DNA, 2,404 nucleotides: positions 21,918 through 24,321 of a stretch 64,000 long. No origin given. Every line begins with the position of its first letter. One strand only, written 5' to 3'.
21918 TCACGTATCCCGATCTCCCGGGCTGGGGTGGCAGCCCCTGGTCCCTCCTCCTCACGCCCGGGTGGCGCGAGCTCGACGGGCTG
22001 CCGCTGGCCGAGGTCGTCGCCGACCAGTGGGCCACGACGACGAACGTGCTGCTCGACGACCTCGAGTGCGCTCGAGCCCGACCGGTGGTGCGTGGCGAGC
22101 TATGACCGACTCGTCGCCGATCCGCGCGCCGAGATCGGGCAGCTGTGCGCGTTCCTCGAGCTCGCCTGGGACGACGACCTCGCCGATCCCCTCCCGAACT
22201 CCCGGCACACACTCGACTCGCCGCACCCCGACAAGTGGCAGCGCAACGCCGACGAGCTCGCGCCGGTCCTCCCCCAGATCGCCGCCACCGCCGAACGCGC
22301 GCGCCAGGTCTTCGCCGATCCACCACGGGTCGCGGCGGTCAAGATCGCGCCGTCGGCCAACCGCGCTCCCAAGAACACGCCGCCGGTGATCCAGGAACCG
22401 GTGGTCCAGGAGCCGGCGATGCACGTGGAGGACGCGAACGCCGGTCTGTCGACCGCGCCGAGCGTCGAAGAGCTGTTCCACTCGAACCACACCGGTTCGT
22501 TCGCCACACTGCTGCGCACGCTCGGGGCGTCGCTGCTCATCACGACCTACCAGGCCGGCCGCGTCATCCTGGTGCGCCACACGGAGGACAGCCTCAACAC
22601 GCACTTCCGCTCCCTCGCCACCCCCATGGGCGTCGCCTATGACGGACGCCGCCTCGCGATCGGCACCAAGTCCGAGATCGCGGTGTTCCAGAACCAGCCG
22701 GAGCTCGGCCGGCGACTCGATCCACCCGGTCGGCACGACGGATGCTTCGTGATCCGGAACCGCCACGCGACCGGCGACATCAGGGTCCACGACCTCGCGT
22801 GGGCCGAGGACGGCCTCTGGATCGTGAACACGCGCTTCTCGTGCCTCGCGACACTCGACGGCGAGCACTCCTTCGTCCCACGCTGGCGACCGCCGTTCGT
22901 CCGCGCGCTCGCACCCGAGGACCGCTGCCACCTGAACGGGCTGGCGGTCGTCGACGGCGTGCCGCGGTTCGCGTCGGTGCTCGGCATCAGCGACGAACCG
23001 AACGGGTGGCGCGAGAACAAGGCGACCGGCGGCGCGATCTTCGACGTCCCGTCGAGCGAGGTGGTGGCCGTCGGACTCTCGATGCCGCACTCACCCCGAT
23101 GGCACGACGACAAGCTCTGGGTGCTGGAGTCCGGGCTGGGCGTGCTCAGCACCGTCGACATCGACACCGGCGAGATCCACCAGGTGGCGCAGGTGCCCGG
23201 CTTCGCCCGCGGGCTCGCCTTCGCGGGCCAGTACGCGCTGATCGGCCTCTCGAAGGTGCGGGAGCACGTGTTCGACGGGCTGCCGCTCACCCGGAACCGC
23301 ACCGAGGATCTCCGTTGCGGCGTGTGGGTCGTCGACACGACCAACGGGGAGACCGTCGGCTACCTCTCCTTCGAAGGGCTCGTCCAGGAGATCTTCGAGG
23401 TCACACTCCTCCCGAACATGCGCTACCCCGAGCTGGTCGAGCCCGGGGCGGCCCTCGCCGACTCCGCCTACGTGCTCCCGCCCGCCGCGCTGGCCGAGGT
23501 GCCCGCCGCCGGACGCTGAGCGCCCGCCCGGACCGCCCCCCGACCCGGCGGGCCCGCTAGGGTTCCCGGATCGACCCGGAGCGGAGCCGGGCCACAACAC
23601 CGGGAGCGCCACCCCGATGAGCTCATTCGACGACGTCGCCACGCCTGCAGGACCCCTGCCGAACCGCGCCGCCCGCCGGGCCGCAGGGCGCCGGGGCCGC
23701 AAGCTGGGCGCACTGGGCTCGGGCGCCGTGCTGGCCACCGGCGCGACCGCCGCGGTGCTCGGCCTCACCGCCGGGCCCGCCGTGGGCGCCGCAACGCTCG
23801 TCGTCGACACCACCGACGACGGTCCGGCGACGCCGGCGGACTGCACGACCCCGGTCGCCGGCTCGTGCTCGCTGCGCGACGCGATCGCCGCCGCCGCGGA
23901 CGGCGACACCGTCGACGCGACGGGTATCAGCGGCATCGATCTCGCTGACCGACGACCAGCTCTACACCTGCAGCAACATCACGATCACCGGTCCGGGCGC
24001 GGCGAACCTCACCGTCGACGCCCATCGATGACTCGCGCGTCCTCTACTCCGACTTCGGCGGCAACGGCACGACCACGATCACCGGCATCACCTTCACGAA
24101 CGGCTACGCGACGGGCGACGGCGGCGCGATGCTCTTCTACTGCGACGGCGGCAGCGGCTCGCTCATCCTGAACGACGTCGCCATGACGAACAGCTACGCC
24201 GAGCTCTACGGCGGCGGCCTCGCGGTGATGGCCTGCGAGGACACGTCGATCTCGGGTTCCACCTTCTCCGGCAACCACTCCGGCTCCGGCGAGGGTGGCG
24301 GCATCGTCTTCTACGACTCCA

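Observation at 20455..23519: One continuous ~1020-codon reading unit combines an Asp/Asn beta-hydroxylase-like cupin, a sulfotransferase and a TIGR03032-like domain, directly upstream of the beta-helix pair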

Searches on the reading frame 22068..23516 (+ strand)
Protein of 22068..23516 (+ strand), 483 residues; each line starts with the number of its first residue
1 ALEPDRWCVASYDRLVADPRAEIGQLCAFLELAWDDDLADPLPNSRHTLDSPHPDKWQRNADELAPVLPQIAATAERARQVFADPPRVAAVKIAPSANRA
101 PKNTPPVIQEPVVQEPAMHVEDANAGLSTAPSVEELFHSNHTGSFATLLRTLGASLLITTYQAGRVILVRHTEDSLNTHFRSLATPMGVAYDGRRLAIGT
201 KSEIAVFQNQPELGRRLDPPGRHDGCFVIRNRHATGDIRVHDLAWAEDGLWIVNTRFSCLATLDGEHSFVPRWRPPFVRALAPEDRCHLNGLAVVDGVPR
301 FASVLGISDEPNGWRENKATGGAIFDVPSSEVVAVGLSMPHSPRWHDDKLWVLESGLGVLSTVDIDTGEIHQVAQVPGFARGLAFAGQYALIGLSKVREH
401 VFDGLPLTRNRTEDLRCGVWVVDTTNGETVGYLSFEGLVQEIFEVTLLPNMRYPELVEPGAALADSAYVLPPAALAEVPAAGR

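Call 53: find_homologous_proteins(query=window:22068-23516:+, max_evalue=1e-30)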
Query window:22068-23516:+ (483 aa): 7985 proteins with E <= 1e-30 among 8000 candidates; the best 120 are listed.
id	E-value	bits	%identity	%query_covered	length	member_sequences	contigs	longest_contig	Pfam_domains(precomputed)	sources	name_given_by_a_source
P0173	0.0e+0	1089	100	98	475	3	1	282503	PF16261.12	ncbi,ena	-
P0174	3.7e-227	773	72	98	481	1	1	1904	PF13469.13,PF16261.12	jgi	-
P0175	1.6e-213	728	68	99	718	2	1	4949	PF13469.13,PF16261.12,PF00685.34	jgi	jgi:uncharacterized protein (TIGR03032 family)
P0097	2.6e-210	718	67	98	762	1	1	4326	PF13469.13,PF16261.12,PF00685.34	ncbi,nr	ncbi:MAG: hypothetical protein QOF40_2029, partial [Actinomycetota bacterium]|nr:hypothetical protei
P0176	7.5e-207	706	63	99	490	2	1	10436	PF16261.12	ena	-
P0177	3.5e-204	697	66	99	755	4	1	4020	PF13469.13,PF16261.12,PF00685.34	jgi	jgi:uncharacterized protein (TIGR03032 family)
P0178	3.1e-199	681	66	100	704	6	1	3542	PF13469.13,PF16261.12,PF00685.34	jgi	jgi:uncharacterized protein (TIGR03032 family)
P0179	2.2e-189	649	59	99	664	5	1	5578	PF13469.13,PF16261.12,PF00685.34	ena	-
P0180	3.6e-183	628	61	98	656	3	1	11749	PF13469.13,PF16261.12,PF00685.34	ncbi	ncbi:MAG: TIGR03032 family protein [Acidimicrobiia bacterium]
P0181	7.6e-182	624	58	100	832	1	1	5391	PF13469.13,PF16261.12,PF00685.34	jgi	jgi:uncharacterized protein (TIGR03032 family)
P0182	4.8e-179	615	58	100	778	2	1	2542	PF13469.13,PF16261.12,PF00685.34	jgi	jgi:uncharacterized protein (TIGR03032 family)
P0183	1.6e-176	606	58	98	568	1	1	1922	PF13469.13,PF16261.12,PF00685.34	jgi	-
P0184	7.6e-175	601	58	99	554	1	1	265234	PF13469.13,PF16261.12,PF00685.34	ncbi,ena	-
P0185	4.7e-174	598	66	84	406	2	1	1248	PF16261.12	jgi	jgi:uncharacterized protein (TIGR03032 family)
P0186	1.0e-171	590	74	69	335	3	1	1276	PF16261.12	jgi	jgi:uncharacterized protein (TIGR03032 family)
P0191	4.3e-169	582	56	100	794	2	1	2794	PF13469.13,PF16261.12,PF00685.34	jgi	jgi:uncharacterized protein (TIGR03032 family)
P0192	8.8e-169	581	58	98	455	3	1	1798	PF16261.12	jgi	jgi:uncharacterized protein (TIGR03032 family)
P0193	4.4e-168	578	55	99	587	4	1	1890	PF13469.13,PF16261.12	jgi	jgi:uncharacterized protein (TIGR03032 family)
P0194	5.5e-168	578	55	100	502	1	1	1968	PF13469.13,PF16261.12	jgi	jgi:uncharacterized protein (TIGR03032 family)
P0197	9.7e-166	571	56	99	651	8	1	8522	PF13469.13,PF16261.12,PF00685.34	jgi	jgi:uncharacterized protein (TIGR03032 family)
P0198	6.7e-165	568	57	100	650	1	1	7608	PF13469.13,PF16261.12,PF00685.34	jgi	jgi:uncharacterized protein (TIGR03032 family)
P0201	5.0e-163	562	57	99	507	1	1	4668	PF13469.13,PF16261.12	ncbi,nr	ncbi:MAG TPA: TIGR03032 family protein, partial [Thermoanaerobaculia bacterium]|nr:TIGR03032 family 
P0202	7.8e-163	561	58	93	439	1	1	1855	PF16261.12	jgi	jgi:uncharacterized protein (TIGR03032 family)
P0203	2.5e-162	559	80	61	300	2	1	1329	PF16261.12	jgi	jgi:uncharacterized protein (TIGR03032 family)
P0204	5.0e-162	558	55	99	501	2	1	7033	PF13469.13,PF16261.12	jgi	jgi:uncharacterized protein (TIGR03032 family)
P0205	3.5e-161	556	54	97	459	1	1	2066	PF16261.12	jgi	jgi:uncharacterized protein (TIGR03032 family)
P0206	3.7e-161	556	54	100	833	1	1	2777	PF13469.13,PF16261.12,PF00685.34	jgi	jgi:uncharacterized protein (TIGR03032 family)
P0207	2.4e-160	553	54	98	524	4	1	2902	PF13469.13,PF16261.12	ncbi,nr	ncbi:MAG TPA: TIGR03032 family protein, partial [Thermoanaerobaculia bacterium]|nr:TIGR03032 family 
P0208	3.1e-160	553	54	99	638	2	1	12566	PF13469.13,PF16261.12,PF00685.34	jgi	jgi:uncharacterized protein (TIGR03032 family)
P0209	1.1e-159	551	54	99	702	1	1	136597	PF13469.13,PF16261.12,PF00685.34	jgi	jgi:uncharacterized protein (TIGR03032 family)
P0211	1.9e-159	550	71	67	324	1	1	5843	PF16261.12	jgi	jgi:uncharacterized protein (TIGR03032 family)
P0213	7.1e-159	548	52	99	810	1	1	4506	PF13469.13,PF16261.12,PF00685.34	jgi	jgi:uncharacterized protein (TIGR03032 family)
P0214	1.0e-158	547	53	99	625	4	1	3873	PF13469.13,PF16261.12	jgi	jgi:uncharacterized protein (TIGR03032 family)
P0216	1.5e-158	547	54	99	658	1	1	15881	PF13469.13,PF16261.12,PF00685.34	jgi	jgi:uncharacterized protein (TIGR03032 family)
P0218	4.1e-158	546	52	99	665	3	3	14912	PF13469.13,PF16261.12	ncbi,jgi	jgi:uncharacterized protein (TIGR03032 family)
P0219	4.3e-158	545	53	99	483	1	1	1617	PF16261.12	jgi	jgi:uncharacterized protein (TIGR03032 family)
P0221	5.5e-157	542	53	99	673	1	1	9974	PF13469.13,PF16261.12,PF00685.34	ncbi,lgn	ncbi:MAG: TIGR03032 family protein [bacterium]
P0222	6.2e-157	542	53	99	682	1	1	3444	PF13469.13,PF16261.12,PF00685.34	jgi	jgi:uncharacterized protein (TIGR03032 family)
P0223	1.4e-155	537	73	65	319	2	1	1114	PF16261.12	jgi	jgi:uncharacterized protein (TIGR03032 family)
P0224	5.2e-154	532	73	64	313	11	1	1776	PF16261.12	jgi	jgi:uncharacterized protein (TIGR03032 family)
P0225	9.6e-154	531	52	98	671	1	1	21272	PF13469.13,PF16261.12,PF00685.34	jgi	jgi:uncharacterized protein (TIGR03032 family)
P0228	5.1e-151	522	48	99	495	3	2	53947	PF13469.13,PF16261.12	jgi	jgi:uncharacterized protein (TIGR03032 family)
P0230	1.1e-150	521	53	99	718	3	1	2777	PF13469.13,PF16261.12,PF00685.34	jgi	jgi:uncharacterized protein (TIGR03032 family)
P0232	3.6e-150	519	50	99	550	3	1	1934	PF13469.13,PF16261.12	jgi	jgi:uncharacterized protein (TIGR03032 family)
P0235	2.7e-149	516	51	98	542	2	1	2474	PF13469.13,PF16261.12,PF00685.34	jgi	jgi:uncharacterized protein (TIGR03032 family)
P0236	8.4e-149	515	51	99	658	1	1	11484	PF13469.13,PF16261.12,PF00685.34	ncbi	ncbi:MAG: TIGR03032 family protein, partial [Acidimicrobiia bacterium]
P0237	3.5e-148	513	50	98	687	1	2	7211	PF13469.13,PF16261.12,PF00685.34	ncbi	ncbi:MAG: TIGR03032 family protein, partial [Solirubrobacterales bacterium]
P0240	5.2e-148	512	74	60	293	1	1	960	PF16261.12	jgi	jgi:uncharacterized protein (TIGR03032 family)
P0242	2.3e-147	510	49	99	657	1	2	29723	PF13469.13,PF16261.12,PF00685.34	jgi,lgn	jgi:uncharacterized protein (TIGR03032 family)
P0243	1.2e-146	508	48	100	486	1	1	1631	PF13469.13,PF16261.12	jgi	jgi:uncharacterized protein (TIGR03032 family)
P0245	1.3e-146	508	49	99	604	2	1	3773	PF13469.13,PF16261.12,PF00685.34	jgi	jgi:uncharacterized protein (TIGR03032 family)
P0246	1.3e-146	508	51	97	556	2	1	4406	PF13469.13,PF16261.12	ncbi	ncbi:MAG TPA: TIGR03032 family protein, partial [Marmoricola sp.]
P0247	1.7e-145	504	51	98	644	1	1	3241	PF13469.13,PF16261.12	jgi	jgi:uncharacterized protein (TIGR03032 family)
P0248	2.3e-145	503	49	100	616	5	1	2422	PF13469.13,PF16261.12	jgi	jgi:uncharacterized protein (TIGR03032 family)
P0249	9.2e-145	501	72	61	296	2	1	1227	PF16261.12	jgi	jgi:uncharacterized protein (TIGR03032 family)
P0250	1.4e-144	501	54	92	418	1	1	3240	PF16261.12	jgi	jgi:uncharacterized protein (TIGR03032 family)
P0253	1.1e-143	498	52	99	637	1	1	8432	PF13469.13,PF16261.12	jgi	jgi:uncharacterized protein (TIGR03032 family)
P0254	2.6e-143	497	62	71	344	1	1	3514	PF16261.12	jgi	jgi:uncharacterized protein (TIGR03032 family)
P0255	3.1e-143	496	49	100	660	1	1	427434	PF13469.13,PF16261.12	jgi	jgi:uncharacterized protein (TIGR03032 family)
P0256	4.5e-143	496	58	78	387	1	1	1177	PF16261.12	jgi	jgi:uncharacterized protein (TIGR03032 family)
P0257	5.2e-143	496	50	98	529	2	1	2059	PF13469.13,PF16261.12,PF00685.34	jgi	jgi:uncharacterized protein (TIGR03032 family)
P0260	1.3e-142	494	62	72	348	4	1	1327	PF16261.12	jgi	jgi:uncharacterized protein (TIGR03032 family)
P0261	1.5e-142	494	51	99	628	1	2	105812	PF13469.13,PF16261.12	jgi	jgi:uncharacterized protein (TIGR03032 family)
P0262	2.8e-142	493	47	99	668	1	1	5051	PF13469.13,PF16261.12,PF00685.34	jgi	jgi:uncharacterized protein (TIGR03032 family)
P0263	2.8e-142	493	50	98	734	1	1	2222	PF13469.13,PF16261.12,PF00685.34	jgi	jgi:uncharacterized protein (TIGR03032 family)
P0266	1.5e-140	488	63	71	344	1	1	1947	PF16261.12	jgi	jgi:uncharacterized protein (TIGR03032 family)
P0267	1.7e-140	487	61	72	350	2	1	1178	PF16261.12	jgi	jgi:uncharacterized protein (TIGR03032 family)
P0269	3.2e-139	483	50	99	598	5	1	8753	PF13469.13,PF16261.12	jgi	jgi:uncharacterized protein (TIGR03032 family)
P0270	3.2e-139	483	50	99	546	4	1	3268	PF13469.13,PF16261.12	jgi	jgi:uncharacterized protein (TIGR03032 family)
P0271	4.9e-139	483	46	99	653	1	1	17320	PF13469.13,PF16261.12,PF00685.34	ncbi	ncbi:MAG: TIGR03032 family protein [Actinomycetota bacterium]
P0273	5.4e-139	482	50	100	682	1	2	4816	PF13469.13,PF16261.12,PF00685.34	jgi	jgi:uncharacterized protein (TIGR03032 family)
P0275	6.6e-139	482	62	71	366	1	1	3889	PF16261.12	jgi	jgi:uncharacterized protein (TIGR03032 family)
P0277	2.5e-138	480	49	99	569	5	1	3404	PF13469.13,PF16261.12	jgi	jgi:uncharacterized protein (TIGR03032 family)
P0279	5.4e-138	479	51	99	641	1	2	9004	PF13469.13,PF16261.12,PF00685.34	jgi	jgi:uncharacterized protein (TIGR03032 family)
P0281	1.1e-137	478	48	98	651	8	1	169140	PF13469.13,PF16261.12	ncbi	ncbi:MAG: TIGR03032 family protein [Solirubrobacterales bacterium]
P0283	1.3e-137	478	46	99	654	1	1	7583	PF13469.13,PF16261.12,PF00685.34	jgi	jgi:uncharacterized protein (TIGR03032 family)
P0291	2.9e-136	473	49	96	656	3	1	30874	PF13469.13,PF16261.12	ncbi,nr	ncbi:MAG TPA: TIGR03032 family protein [Mycobacteriales bacterium]|nr:TIGR03032 family protein [Myco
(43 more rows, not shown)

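Call 54: find_encoding_contigs(protein=P0173, flank=10000, max_places=4)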
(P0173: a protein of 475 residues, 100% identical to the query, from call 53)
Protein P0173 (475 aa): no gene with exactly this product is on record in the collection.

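Call 55: list_cluster_members(proteins=[P0173])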
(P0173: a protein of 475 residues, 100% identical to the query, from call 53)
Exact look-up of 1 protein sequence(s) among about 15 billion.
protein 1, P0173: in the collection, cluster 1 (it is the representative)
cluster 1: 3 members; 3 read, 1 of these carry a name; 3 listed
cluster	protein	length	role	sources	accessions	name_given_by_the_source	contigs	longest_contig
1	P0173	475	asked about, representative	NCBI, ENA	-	-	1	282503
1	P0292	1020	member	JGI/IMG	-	uncharacterized protein (TIGR03032 family)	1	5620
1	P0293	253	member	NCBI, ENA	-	-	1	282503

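Call 57: find_encoding_contigs(protein=P0292, flank=10000, max_places=3)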
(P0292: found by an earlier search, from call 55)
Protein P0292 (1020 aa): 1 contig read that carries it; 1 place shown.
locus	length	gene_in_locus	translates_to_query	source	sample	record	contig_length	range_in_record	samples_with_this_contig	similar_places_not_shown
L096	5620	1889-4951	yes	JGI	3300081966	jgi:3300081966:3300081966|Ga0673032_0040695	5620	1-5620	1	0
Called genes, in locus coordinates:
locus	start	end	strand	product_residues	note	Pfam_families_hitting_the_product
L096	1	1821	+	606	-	?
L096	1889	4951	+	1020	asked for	PF05118:Asp_Arg_Hydrox, PF00685:Sulfotransfer_1 (weak), PF13469:Sulfotransfer_3, PF16261:DUF4915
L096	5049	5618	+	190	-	?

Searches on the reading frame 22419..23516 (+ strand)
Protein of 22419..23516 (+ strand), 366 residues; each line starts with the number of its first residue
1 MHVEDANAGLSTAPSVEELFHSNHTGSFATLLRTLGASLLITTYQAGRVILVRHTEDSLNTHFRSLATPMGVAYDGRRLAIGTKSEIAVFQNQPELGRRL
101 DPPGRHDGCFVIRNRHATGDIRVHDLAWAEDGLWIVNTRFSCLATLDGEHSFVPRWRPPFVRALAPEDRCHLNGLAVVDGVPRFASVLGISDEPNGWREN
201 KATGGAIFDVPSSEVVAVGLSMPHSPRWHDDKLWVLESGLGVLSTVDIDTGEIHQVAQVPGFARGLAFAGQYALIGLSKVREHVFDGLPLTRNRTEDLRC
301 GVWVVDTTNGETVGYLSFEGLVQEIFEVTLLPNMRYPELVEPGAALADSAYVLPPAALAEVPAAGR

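Call 29: predict_structure(alignment_id=A2)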
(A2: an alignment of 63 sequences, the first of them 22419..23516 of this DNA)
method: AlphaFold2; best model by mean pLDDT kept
length: 366 residues; sequences in the alignment: 63
mean_pLDDT: 92.6   pTM: 0.90
mean pLDDT of the five models: 92.6, 92.1, 91.0, 90.6, 90.1
residues with pLDDT >= 90: 289; 70-90: 62; 50-70: 8; < 50: 7
segments of 3 or more residues with pLDDT < 50: 1-4
pLDDT, mean of each block of 10 residues (from residue 1): 47 77 97 97 95 95 94 97 96 92 93 95 96 96 97 97 90 96 97 90 96 98 98 98 98 98 97 96 77 88 98 97 95 96 91 86 83
secondary structure, 60 per line:
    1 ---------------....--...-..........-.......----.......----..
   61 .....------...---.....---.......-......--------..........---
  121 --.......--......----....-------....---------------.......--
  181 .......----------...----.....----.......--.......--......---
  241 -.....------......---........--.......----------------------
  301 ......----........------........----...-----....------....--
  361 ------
elements in order: H16-19 E22-24 H26-35 E37-43 E48-54 E59-65 E72-74 E78-82 E86-92 H94-99 E108-117 E123-129 E132-137 E142-145 E153-156 E172-178 E181-187 E205-209 E214-220 E223-229 E232-237 E242-246 E253-258 E262-269 E272-278 E301-306 E311-318 E325-332 E337-339 H345-348 H355-358

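Call 32: fold_search(model_id=the predicted structure, library=pdb)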
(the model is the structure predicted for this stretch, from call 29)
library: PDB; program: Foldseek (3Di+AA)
matches with E <= 10: 1256; with E <= 0.001: 614
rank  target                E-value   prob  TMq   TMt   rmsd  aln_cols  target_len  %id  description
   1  7ona                  2.0e-08  1.00  0.49  0.62   5.6       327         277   14  Crystal structure of the computationally designed SAKe6AC protein (released 2022-12-14)
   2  8pjs                  7.3e-08  1.00  0.48  0.61   5.4       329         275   12  Crystal structure of the computationally designed SAKe6CEref protein (released 2024-07-10)
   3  3s8z_A                8.5e-08  1.00  0.49  0.31   5.5       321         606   12  Crystal structure of LRP6-E3E4 (released 2011-10-26)
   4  7on7_B                8.5e-08  1.00  0.48  0.61   5.9       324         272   14  Crystal structure of the computationally designed SAKe6BE-L2 protein (released 2022-12-14)
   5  7djj                  1.0e-07  1.00  0.44  0.45   8.8       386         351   10  Structure of four truncated and mutated forms of quenching protein lumenal domains (released 2022-06-08)
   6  8jx9_B                1.1e-07  1.00  0.50  0.19   6.1       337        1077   13  rat megalin bodyA (released 2024-06-19)
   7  7djl_C                1.3e-07  1.00  0.47  0.38   8.2       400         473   10  Structure of four truncated and mutated forms of quenching protein (released 2022-06-08)
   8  7ong                  1.4e-07  1.00  0.49  0.58   5.9       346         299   14  Crystal structure of the computationally designed SAKe6BE-L1 protein (released 2022-12-14)
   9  8pjt_A                1.5e-07  1.00  0.48  0.57   6.0       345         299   15  Crystal structure of the computationally designed SAKe6DEref protein (released 2024-07-10)
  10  8jxe_A                1.6e-07  1.00  0.51  0.14   9.1       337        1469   10  rat megalin RAP complex head (released 2024-06-19)
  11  8pjx                  1.6e-07  1.00  0.50  0.62   5.6       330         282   12  Crystal structure of the computationally designed SAKe6FR protein (released 2024-07-10)
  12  7djl_B                1.6e-07  1.00  0.45  0.36   8.5       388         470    9  Structure of four truncated and mutated forms of quenching protein (released 2022-06-08)
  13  5nkp_B                1.6e-07  1.00  0.47  0.57   6.3       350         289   13  Crystal structure of the human KLHL3 Kelch domain in complex with a WNK3 peptide (released 2017-05-03)
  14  8jxf_B                1.6e-07  1.00  0.48  0.18   8.2       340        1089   11  rat megalin RAP complex bodyA (released 2024-06-19)
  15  3fgb_A                1.6e-07  1.00  0.47  0.49   7.9       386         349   12  Crystal structure of the Q89ZH8_BACTN protein from Bacteroides thetaiotaomicron. Northeast Structural Genomics Consort (released 2008-12-23)
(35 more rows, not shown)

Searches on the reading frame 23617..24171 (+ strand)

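Call 15: search_protein_families(library=pfam, proteins=[window:23617-24171:+], max_evalue=0.001)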
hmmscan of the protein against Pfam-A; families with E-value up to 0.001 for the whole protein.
window:23617-24171:+ (184 aa): 0 families

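Call 16: search_protein_families(library=ncbifam, proteins=[window:23617-24171:+], max_evalue=0.01)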
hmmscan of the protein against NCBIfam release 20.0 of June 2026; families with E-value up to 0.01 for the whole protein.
window:23617-24171:+ (184 aa): 1 family
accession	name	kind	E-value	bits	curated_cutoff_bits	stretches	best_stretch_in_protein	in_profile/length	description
TIGR04214.1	CSLREA_Nterm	domain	0.002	18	25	0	62-93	2-26/27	CSLREA domain-containing protein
